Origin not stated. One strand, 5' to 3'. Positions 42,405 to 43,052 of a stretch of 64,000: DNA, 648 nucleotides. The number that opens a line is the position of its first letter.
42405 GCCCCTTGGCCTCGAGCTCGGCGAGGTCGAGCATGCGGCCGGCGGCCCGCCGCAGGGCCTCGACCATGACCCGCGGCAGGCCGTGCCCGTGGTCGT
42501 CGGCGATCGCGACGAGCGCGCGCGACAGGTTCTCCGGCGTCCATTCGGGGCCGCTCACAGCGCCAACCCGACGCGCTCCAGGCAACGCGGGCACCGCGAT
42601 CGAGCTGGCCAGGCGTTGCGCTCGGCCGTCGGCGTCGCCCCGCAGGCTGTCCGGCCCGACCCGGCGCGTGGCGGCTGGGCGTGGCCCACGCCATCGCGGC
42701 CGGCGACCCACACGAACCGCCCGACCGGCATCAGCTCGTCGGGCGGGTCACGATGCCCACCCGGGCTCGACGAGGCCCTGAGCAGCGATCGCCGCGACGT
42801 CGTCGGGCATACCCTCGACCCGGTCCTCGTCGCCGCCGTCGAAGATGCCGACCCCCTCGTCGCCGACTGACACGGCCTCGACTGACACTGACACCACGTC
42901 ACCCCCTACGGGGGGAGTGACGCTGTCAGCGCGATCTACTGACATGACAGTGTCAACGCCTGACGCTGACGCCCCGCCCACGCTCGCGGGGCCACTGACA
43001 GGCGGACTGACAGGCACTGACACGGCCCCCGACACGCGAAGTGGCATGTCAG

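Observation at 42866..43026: Iteron-like TGACA repeat array embedded in the 3' end of the island's rep gene (candidate satellite origin of replication)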

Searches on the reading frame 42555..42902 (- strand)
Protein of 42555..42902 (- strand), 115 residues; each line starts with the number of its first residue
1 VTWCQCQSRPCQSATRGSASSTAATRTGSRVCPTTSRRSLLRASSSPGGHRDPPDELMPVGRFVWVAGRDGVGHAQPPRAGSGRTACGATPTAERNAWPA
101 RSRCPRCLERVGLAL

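Call 48: search_protein_families(library=pfam, proteins=[window:42555-42902:-], max_evalue=0.05)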
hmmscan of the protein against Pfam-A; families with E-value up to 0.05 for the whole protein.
window:42555-42902:- (115 aa): 0 families

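Call 49: search_protein_families(library=phrogs, proteins=[window:42555-42902:-], max_evalue=0.01)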
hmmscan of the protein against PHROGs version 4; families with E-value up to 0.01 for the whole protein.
window:42555-42902:- (115 aa): 0 families
